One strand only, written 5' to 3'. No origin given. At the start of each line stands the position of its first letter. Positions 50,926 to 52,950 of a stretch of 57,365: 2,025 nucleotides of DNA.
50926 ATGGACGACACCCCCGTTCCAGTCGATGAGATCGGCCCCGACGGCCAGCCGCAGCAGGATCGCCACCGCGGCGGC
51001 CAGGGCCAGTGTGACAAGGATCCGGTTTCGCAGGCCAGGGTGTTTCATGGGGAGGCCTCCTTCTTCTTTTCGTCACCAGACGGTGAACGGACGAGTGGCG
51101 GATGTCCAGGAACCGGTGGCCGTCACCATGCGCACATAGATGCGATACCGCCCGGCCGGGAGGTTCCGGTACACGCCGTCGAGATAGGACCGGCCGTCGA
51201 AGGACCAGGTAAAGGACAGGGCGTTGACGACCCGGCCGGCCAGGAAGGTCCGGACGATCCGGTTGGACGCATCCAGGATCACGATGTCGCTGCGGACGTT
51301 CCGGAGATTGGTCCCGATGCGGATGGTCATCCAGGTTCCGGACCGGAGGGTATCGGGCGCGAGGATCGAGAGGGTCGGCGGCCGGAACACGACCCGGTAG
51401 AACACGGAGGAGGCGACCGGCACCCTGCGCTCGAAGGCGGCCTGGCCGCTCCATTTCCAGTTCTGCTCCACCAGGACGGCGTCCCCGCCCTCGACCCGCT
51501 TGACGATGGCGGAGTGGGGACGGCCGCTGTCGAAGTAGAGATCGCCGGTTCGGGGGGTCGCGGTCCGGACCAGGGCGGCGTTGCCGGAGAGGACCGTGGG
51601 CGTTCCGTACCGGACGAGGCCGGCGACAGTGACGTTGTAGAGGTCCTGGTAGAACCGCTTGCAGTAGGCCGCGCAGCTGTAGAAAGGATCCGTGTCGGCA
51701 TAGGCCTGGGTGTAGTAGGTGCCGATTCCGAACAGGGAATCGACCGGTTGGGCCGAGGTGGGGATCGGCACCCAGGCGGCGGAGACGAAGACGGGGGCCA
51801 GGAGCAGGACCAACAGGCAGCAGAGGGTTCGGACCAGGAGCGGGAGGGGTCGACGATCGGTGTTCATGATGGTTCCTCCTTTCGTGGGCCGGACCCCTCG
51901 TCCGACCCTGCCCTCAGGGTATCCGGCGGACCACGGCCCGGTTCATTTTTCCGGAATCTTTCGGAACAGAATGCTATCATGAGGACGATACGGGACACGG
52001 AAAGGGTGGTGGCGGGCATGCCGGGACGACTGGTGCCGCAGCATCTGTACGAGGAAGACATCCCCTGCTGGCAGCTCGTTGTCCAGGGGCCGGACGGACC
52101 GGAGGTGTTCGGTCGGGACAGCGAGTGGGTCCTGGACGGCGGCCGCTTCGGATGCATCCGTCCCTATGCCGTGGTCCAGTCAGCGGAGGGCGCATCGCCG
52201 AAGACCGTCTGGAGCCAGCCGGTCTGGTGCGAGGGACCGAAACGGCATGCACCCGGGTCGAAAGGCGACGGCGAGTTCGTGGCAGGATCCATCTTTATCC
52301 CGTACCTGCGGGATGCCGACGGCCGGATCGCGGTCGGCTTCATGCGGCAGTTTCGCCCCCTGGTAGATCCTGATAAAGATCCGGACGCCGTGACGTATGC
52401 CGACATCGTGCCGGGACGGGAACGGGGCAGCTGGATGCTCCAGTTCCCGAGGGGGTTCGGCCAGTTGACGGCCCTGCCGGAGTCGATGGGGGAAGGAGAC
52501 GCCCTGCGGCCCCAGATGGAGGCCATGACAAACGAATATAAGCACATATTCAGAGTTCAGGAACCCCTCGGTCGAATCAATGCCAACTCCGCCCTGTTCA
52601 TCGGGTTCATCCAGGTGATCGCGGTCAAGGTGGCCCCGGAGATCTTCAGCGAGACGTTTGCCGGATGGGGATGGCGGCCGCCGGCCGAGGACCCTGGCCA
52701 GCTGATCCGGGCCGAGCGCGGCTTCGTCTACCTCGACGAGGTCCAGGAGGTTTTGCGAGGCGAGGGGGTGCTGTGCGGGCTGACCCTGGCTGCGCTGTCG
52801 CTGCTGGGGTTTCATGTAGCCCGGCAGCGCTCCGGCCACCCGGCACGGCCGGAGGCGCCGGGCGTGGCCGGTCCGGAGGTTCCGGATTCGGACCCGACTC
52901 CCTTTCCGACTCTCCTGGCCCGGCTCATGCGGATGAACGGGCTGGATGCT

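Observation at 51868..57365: Translationally coupled four-gene operon (degenerate Nudix-HTH, active Nudix, OST-HTH/DUF3825-like protein, polytopic membrane protein): candidate undescribed system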

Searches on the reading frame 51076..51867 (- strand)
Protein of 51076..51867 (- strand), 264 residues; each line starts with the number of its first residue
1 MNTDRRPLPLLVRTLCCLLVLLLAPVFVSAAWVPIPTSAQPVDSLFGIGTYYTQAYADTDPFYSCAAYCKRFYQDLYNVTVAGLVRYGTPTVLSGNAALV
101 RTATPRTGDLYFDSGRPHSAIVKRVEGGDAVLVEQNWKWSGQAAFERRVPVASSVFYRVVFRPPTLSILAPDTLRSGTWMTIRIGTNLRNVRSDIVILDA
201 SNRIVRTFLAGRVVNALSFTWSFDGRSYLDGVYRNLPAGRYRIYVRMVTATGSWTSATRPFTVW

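Call 78: search_protein_families(library=pfam, max_evalue=0.01, proteins=[window:51076-51867:-])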
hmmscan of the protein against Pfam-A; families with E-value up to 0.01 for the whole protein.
window:51076-51867:- (264 aa): 1 family
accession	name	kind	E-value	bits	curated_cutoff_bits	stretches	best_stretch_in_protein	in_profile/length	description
PF07495.19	Y_Y_Y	-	0.0048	17.2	26.6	1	232-258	31-57/65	Y_Y_Y domain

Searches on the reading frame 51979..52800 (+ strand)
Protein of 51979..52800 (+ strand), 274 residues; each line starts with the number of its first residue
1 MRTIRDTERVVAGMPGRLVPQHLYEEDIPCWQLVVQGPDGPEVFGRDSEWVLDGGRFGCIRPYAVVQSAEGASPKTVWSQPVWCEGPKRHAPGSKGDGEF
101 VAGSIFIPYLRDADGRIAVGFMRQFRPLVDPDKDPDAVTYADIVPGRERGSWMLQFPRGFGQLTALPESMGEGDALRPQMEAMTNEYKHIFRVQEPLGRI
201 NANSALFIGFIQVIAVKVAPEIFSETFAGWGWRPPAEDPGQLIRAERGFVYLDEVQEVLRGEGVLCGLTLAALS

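Call 18: search_protein_families(library=pfam, max_evalue=10, proteins=[window:51979-52800:+])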
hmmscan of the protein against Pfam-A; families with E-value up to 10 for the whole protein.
window:51979-52800:+ (274 aa): 0 families
